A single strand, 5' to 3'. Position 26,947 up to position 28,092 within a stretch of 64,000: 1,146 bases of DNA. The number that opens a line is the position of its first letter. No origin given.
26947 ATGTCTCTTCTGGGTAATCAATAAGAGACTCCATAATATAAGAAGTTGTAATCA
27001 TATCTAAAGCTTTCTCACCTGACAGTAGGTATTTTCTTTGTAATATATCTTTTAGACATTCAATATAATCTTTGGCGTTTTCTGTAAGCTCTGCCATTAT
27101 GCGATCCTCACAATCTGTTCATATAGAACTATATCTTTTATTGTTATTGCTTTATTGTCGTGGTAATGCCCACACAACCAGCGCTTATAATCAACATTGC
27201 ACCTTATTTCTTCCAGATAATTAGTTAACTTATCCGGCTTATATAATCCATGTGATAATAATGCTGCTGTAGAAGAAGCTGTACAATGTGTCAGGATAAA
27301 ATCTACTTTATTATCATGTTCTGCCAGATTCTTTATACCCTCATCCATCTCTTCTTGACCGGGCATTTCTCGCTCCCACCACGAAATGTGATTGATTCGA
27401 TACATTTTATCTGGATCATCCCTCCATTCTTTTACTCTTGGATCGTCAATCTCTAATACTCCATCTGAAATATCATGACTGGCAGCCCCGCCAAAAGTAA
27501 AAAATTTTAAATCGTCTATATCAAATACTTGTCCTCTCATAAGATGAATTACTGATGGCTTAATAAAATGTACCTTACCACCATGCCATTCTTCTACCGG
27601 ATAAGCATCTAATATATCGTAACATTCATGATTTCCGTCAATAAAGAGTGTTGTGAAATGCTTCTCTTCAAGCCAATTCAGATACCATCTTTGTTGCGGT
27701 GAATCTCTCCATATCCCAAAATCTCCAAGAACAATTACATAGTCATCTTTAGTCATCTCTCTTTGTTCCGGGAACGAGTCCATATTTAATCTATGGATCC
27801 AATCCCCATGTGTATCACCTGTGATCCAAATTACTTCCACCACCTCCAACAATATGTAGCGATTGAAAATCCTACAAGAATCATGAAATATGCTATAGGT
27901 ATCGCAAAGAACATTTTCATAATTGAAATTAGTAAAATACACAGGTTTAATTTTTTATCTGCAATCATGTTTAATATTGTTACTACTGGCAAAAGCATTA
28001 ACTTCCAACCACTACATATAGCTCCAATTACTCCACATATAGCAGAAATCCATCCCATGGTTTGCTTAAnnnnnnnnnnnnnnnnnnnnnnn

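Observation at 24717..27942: Rnl5-like RNA ligase directly followed by two calcineurin-like phosphoesterases: RNA end-healing and sealing cassette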

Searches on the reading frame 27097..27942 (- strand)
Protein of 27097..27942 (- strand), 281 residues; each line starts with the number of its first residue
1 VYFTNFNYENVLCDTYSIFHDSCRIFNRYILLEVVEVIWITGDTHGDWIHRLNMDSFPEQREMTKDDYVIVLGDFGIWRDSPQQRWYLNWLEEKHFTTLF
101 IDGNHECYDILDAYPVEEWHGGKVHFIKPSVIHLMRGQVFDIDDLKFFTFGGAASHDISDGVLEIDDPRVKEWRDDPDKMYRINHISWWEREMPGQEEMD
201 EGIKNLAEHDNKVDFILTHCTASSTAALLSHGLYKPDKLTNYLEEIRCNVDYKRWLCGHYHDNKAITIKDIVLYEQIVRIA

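Call 3: search_protein_families(library=pfam, proteins=[window:27097-27942:-], max_evalue=0.01)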
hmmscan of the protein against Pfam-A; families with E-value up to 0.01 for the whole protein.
window:27097-27942:- (281 aa): 2 families
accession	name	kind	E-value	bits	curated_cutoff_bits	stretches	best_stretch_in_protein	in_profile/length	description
PF00149.33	Metallophos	-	1.3e-08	35.9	21.5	1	38-262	3-190/191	Calcineurin-like phosphoesterase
PF12850.12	Metallophos_2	-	0.00039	20.9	27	0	38-271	3-127/154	Calcineurin-like phosphoesterase superfamily domain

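Call 4: search_protein_families(library=phrogs, proteins=[window:27097-27942:-], max_evalue=0.001)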
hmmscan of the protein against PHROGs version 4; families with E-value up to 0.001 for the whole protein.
window:27097-27942:- (281 aa): 2 families
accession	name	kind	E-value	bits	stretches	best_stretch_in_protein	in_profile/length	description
phrog_1649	-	other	1.8e-50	172.4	1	36-276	36-267/308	metallo-phosphoesterase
phrog_547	-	other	0.00019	21.6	0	62-107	69-111/245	phosphoesterase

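Call 6: search_protein_families(library=ncbifam, proteins=[window:27097-27942:-], max_evalue=0.01)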
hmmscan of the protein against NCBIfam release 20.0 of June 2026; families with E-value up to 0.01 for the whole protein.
window:27097-27942:- (281 aa): 0 families

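Call 17: search_solved_structures(query=window:27097-27942:-, max_evalue=1, show_alignments=2)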
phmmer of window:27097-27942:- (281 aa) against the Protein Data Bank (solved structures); distinct sequences matched with E-value up to 1: 2.
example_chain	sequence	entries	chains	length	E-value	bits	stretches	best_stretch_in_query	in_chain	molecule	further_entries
8f2r_C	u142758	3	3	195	0.068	15.6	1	213-265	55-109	COMM domain-containing protein 3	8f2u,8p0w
6unc_A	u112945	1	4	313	0.16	14.4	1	38-109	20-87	Metallophos domain-containing protein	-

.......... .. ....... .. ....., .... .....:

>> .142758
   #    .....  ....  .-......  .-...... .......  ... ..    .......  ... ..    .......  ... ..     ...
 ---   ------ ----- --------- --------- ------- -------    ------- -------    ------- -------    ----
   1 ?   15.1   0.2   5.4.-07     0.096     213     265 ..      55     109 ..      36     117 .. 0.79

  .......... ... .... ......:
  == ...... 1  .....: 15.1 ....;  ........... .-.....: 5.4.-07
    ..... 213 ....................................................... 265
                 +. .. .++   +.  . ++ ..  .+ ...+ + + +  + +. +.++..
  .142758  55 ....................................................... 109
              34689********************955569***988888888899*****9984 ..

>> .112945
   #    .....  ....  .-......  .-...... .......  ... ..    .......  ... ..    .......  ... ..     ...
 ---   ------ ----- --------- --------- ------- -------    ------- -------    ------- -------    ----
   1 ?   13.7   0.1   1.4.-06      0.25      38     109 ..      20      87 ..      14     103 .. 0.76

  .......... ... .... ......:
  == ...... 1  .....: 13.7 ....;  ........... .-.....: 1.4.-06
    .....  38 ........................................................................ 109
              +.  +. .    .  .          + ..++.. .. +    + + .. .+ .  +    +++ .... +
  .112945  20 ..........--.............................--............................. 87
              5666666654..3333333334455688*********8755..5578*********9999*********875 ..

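Call 31: find_homologous_proteins(query=window:27097-27942:-, max_evalue=0.00001)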
Query window:27097-27942:- (281 aa): 7850 proteins with E <= 0.00001 among 8000 candidates; the best 120 are listed.
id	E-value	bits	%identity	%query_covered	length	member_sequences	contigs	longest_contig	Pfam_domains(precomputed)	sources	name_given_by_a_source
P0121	2.8e-183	626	95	98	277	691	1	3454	PF00149.34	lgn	-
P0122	2.0e-181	620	93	100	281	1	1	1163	PF00149.34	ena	-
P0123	6.4e-165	566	88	97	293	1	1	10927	PF00149.34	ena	-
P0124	5.9e-164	563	92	89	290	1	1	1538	PF00149.34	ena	-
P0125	3.0e-162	557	93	88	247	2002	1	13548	PF00149.34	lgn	-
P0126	1.0e-152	526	88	88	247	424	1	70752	PF00149.34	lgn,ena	-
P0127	1.9e-137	476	80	87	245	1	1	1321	PF00149.34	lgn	-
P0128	6.4e-133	461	83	87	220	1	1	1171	PF00149.34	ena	-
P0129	5.5e-131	454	77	86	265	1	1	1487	PF00149.34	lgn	-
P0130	7.2e-131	454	76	87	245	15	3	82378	PF00149.34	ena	-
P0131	7.9e-130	451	76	87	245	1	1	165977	PF12850.13,PF00149.34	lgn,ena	-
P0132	1.2e-129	450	75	87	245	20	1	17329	PF00149.34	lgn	-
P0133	1.4e-129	450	75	87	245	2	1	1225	PF12850.13,PF00149.34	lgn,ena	-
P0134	6.4e-129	448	76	87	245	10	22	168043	PF00149.34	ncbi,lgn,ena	-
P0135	1.3e-128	447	75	87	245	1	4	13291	PF00149.34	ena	-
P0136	2.5e-128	446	91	72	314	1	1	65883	PF00149.34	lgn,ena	-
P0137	2.6e-128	446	73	88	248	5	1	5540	PF00149.34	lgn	-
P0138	5.0e-128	445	73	87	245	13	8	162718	PF00149.34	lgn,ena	-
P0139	3.3e-127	442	74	87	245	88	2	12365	PF00149.34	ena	-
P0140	8.2e-127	441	73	87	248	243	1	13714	PF00149.34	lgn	-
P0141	8.6e-126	437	74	87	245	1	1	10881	PF12850.13,PF00149.34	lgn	-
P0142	1.8e-124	433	72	87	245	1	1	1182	PF00149.34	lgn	-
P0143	4.7e-124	432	71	87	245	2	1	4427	PF00149.34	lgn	-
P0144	7.7e-124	431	71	87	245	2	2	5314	PF00149.34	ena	-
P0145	9.5e-123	427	71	87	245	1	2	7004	PF00149.34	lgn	-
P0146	5.8e-121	421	72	87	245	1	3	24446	PF00149.34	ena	-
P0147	3.6e-119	416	70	87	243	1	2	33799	PF00149.34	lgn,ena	-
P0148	1.0e-118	414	68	86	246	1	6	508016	PF12850.13,PF00149.34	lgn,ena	-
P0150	1.3e-115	404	67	88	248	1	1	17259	PF00149.34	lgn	-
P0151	5.2e-115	402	69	87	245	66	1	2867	PF00149.34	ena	-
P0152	5.9e-115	402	69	87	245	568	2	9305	PF00149.34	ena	-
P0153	6.3e-115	402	67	87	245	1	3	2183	PF00149.34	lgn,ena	-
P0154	7.9e-115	401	67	87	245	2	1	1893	PF00149.34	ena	-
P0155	1.8e-114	400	67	87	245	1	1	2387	PF00149.34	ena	-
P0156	3.8e-114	399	69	87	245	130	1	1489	PF00149.34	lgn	-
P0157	6.4e-114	398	67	87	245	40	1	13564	PF00149.34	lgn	-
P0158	6.9e-114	398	68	87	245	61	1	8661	PF00149.34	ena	-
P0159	1.1e-113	398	66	87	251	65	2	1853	PF00149.34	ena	-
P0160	3.4e-113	396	66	87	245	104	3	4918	PF00149.34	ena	-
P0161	1.2e-112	394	67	87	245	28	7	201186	PF00149.34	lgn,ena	-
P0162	1.3e-112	394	67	87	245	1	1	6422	PF00149.34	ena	-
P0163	3.0e-112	393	66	87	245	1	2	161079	PF00149.34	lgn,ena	-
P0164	3.0e-112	393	66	87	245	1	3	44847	PF00149.34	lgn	-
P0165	5.6e-112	392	68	87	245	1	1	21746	PF00149.34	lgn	-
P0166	5.8e-112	392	69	87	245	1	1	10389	PF00149.34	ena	-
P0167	9.0e-112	391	64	87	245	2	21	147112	PF00149.34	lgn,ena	-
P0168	9.3e-112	391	66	87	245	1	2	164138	PF00149.34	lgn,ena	-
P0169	1.3e-111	391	68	87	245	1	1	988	PF00149.34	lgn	-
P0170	1.9e-111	390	67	87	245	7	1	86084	PF00149.34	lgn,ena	-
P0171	2.7e-111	390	63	87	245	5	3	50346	PF00149.34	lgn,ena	-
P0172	3.4e-111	389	66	87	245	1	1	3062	PF00149.34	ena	-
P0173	6.4e-111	389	65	87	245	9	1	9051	PF00149.34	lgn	-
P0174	9.7e-111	388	67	87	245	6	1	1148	PF00149.34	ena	-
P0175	1.6e-110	387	66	87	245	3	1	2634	PF00149.34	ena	-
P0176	2.6e-110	387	65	87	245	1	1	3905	PF00149.34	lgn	-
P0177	2.6e-110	387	67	87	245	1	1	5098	PF00149.34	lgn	-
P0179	3.7e-110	386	65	87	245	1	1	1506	PF00149.34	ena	-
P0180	4.0e-110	386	63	87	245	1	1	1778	PF00149.34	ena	-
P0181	4.8e-110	386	67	87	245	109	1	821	PF00149.34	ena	-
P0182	5.9e-110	385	65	87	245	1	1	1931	PF00149.34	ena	-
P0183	6.7e-110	385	62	87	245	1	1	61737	PF00149.34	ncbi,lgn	-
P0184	6.9e-110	385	65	87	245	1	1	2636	PF00149.34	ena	-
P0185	7.3e-110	385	65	87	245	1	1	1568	PF00149.34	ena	-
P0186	8.9e-110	385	67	87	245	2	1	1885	PF00149.34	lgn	-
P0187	9.8e-110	385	64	87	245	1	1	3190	PF00149.34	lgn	-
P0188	1.0e-109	385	65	87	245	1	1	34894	PF00149.34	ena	-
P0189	1.1e-109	384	65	87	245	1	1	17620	PF00149.34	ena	-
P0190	1.3e-109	384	64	87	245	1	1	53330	PF00149.34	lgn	-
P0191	1.5e-109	384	65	87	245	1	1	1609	PF00149.34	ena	-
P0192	2.9e-109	383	64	87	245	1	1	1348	PF00149.34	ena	-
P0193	3.9e-109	383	64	87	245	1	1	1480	PF00149.34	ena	-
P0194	4.1e-109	383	65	87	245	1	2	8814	PF00149.34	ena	-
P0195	4.2e-109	383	64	87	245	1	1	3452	PF00149.34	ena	-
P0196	4.3e-109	383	64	87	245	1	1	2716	PF00149.34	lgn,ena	-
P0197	5.6e-109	382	64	87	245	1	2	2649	PF00149.34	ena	-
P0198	5.9e-109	382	64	87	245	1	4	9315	PF00149.34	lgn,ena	-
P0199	6.0e-109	382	64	87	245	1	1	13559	PF00149.34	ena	-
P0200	6.0e-109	382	65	87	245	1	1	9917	PF00149.34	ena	-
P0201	8.6e-109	382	64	87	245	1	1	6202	PF00149.34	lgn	-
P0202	1.0e-108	381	64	87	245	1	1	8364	PF00149.34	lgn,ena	-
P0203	1.5e-108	381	65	87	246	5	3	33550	PF00149.34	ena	-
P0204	1.8e-108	380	66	87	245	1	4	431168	PF00149.34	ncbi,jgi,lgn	ncbi:MAG: metallophosphoesterase family protein [Ruminococcus sp.]|jgi:predicted phosphodiesterase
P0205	1.9e-108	380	64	87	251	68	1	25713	PF00149.34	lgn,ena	-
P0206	1.9e-108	380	63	87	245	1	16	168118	PF00149.34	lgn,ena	-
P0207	2.1e-108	380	65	87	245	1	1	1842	PF00149.34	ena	-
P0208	2.1e-108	380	65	87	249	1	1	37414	PF00149.34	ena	-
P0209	2.2e-108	380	61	93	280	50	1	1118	PF00149.34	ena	-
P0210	2.4e-108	380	62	87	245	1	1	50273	PF00149.34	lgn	-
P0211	2.8e-108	380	63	87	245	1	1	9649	PF00149.34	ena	-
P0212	2.9e-108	380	64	87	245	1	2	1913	PF00149.34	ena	-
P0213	3.2e-108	380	65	87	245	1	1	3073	PF00149.34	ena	-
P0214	3.3e-108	380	66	87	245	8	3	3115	PF00149.34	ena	-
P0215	3.4e-108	380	65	87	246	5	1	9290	PF00149.34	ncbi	-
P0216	3.4e-108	380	64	87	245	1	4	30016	PF00149.34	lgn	-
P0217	4.5e-108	379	64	87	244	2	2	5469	PF00149.34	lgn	-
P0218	7.8e-108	378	68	87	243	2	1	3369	PF00149.34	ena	-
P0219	1.7e-107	377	64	87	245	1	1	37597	PF00149.34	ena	-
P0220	2.4e-107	377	64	87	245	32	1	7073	PF00149.34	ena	-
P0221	4.2e-107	376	63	86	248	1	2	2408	PF12850.13,PF00149.34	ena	-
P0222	5.4e-107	376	67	87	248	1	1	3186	PF00149.34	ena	-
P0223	6.9e-107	375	62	87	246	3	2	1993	PF00149.34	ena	-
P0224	7.5e-107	375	64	87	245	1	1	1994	PF00149.34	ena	-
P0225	7.8e-107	375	62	86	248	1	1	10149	PF00149.34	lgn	-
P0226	8.6e-107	375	63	86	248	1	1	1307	PF00149.34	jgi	jgi:predicted phosphodiesterase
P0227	1.2e-106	374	62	87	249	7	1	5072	PF00149.34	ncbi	-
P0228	1.4e-106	374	64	87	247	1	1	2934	PF00149.34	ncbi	-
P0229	4.5e-106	373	60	87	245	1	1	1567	PF00149.34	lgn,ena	-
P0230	4.5e-106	373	64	87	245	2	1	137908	PF00149.34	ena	-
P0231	5.9e-106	372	65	87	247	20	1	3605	PF00149.34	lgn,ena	-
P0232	6.1e-106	372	61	87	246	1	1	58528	PF12850.13,PF00149.34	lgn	-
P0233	8.6e-106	372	63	87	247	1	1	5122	PF12850.13,PF00149.34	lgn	-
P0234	1.8e-105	371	64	87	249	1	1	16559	PF00149.34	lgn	-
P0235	1.9e-105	371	65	87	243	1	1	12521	PF00149.34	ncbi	-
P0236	2.6e-105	370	63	87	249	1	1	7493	PF00149.34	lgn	-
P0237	3.5e-105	370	63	87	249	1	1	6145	PF00149.34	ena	-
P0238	4.5e-105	369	62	87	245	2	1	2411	PF00149.34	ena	-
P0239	5.8e-105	369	61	87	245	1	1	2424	PF00149.34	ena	-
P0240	6.0e-105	369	65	87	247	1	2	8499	PF00149.34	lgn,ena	-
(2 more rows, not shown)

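Call 54: search_solved_structures(query=A3, max_evalue=10, show_alignments=2)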
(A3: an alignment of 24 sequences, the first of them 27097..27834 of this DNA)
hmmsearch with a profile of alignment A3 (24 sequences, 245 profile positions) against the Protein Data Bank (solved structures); distinct sequences matched with E-value up to 10: 5.
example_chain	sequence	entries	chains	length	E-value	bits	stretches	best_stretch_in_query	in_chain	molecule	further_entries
8f2r_C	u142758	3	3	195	0.056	16.1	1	177-229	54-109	COMM domain-containing protein 3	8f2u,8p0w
1pgu_A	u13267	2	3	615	0.45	13.1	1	51-95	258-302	Actin interacting protein 1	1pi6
4h09_A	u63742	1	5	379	0.54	12.8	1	146-216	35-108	Hypothetical leucine rich repeat protein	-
1qfc_A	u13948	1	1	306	0.95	12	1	17-97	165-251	PROTEIN (PURPLE ACID PHOSPHATASE)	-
1qhw_A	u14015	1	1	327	1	11.9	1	17-97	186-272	PROTEIN (PURPLE ACID PHOSPHATASE)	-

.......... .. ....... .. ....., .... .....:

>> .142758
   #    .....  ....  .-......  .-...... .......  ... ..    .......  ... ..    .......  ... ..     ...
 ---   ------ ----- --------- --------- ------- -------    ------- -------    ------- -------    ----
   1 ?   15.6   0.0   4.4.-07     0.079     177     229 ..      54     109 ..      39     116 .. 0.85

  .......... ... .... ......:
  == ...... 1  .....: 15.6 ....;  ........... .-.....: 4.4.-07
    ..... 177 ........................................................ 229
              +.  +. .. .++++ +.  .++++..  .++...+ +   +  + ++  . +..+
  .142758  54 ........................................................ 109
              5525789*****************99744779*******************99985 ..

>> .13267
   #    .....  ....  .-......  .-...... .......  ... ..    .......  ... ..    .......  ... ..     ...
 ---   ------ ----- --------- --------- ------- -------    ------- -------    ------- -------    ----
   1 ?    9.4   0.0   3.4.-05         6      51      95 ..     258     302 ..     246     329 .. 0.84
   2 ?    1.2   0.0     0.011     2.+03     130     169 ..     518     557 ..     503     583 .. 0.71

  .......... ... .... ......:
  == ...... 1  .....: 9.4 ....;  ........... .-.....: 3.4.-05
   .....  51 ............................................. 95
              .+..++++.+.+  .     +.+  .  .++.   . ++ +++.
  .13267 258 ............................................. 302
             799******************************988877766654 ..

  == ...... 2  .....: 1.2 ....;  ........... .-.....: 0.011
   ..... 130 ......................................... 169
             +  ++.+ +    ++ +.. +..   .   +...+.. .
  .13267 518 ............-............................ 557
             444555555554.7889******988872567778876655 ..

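Call 55: search_dna_similar(query=window:27097-27834:-, collection=phages, mode=protein, max_rows=30, rows=spread)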
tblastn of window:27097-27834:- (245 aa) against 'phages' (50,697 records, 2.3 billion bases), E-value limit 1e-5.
Records with a match: 51; places in all: 51; records where one place covers at least 80% of the query: 44.
Best place of each record, by identity: <60% 51.
By first word of the organism name: Mycobacterium 33; Bacteriophage 9; Streptomyces 3; Rhodococcus 2; Oscillospirales 1; Nitratidesulfovibrio 1; Desulfovibrio 1; Arthrobacter 1.
By host as written in the record: Mycobacterium smegmatis mc2 155 29; - 10; Rhodococcus erythropolis RIA 643 2; Mycobacterium smegmatis mc#155 2; Streptomyces viridochromogenes DSM40736 2; Oscillospirales 1; Mycobacterium smegmatis mc2155 1; Streptomyces griseofuscus ATCC 23916 1; and 3 more.
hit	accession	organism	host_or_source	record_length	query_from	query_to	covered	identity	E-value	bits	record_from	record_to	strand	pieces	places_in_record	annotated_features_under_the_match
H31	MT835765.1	Bacteriophage sp.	human fecal samples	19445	1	245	100%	44.6%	2e-64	222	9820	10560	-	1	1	record has no annotation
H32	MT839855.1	Bacteriophage sp.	human fecal samples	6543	1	244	94%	46.6%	1e-51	227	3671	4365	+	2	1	record has no annotation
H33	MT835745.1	Bacteriophage sp.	human fecal samples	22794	1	244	100%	39.9%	2e-45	167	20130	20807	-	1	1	record has no annotation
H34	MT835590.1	Bacteriophage sp.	human fecal samples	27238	1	242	99%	34.8%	6e-36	140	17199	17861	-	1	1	record has no annotation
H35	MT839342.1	Bacteriophage sp.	human fecal samples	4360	1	245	100%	31.9%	5e-35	137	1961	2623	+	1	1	record has no annotation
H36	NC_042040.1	Rhodococcus phage Trina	Rhodococcus erythropolis RIA 643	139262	2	225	91%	28.0%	2e-8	60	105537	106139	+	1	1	metallo-phosphoesterase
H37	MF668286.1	Rhodococcus phage Trina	Rhodococcus erythropolis RIA 643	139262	2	225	91%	28.0%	2e-8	60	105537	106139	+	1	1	metallophosphoesterase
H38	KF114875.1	Mycobacterium phage Redno2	Mycobacterium smegmatis mc2 155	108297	2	225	91%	27.4%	6e-6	53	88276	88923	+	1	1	169: metallophosphoesterase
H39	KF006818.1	Mycobacterium phage Wanda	Mycobacterium smegmatis mc2 155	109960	2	225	91%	27.4%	6e-6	52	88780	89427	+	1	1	173: metallophosphoesterase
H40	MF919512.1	Mycobacterium phage Klein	Mycobacterium smegmatis mc2 155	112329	2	225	91%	27.4%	6e-6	52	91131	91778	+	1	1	metallophosphoesterase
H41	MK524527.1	Mycobacterium phage ThreeRngTarjay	Mycobacterium smegmatis mc2 155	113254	2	225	91%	27.4%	6e-6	52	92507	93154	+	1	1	173: metallophosphoesterase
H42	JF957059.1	Mycobacterium phage Optimus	Mycobacterium smegmatis mc2 155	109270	2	225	91%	27.4%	7e-6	52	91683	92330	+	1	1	174: metallophosphoesterase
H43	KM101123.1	Mycobacterium phage Minerva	Mycobacterium smegmatis mc2 155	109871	2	225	91%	27.4%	7e-6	52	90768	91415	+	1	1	175: metallophosphoesterase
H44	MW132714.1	Mycobacterium phage Pound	Mycobacterium smegmatis mc#155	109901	2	225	91%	27.4%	7e-6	52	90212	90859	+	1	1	169: metallophosphoesterase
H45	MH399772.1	Mycobacterium phage Constella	Mycobacterium smegmatis mc2 155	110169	2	225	91%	27.4%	7e-6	52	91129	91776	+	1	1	171: metallophosphoesterase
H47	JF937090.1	Mycobacterium phage Baka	Mycobacterium smegmatis mc2 155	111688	2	225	91%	27.4%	7e-6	52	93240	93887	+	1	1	181: metallophosphoesterase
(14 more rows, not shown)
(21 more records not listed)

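Call 58: get_annotated_region(hit=H47, flank=6000)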
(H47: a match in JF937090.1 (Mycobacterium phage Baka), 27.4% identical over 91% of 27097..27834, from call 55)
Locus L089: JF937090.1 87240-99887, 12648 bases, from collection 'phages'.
description: Mycobacterium phage Baka, complete genome.
organism: Mycobacterium phage Baka (NCBI taxid 2902882)
taxonomy: Viruses; Duplodnaviria; Heunggongvirae; Uroviricota; Caudoviricetes; Omegavirus; Omegavirus baka
host: Mycobacterium smegmatis mc2 155; source: soil; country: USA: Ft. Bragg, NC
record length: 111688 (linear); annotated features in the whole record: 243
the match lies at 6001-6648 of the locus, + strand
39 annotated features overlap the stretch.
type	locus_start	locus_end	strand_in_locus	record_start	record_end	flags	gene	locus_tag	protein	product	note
CDS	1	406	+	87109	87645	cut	167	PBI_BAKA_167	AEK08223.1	hypothetical protein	-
CDS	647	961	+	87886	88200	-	168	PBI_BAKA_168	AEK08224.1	hypothetical protein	-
CDS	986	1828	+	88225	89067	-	169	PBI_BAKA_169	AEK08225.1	PAPS reductase-like protein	putative phosphoadenosine phosphosulfate reductase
CDS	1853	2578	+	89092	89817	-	170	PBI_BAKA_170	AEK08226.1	hypothetical protein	-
CDS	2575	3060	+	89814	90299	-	171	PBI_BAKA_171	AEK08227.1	hypothetical protein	-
CDS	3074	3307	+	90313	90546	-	172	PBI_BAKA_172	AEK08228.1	hypothetical protein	-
CDS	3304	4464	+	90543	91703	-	173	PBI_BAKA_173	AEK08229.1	hypothetical protein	-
CDS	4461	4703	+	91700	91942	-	174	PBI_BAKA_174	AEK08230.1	hypothetical protein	-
CDS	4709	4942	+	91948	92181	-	175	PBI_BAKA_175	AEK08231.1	hypothetical protein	-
CDS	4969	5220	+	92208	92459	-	176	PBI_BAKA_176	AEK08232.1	hypothetical protein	-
CDS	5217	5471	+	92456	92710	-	177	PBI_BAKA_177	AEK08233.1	hypothetical protein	-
CDS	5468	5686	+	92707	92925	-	178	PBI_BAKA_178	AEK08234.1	hypothetical protein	-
CDS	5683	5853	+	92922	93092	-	179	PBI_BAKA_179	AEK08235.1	hypothetical protein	-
CDS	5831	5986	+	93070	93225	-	180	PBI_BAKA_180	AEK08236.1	hypothetical protein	-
CDS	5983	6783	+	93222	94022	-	181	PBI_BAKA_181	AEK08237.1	metallophosphoesterase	PP2Ac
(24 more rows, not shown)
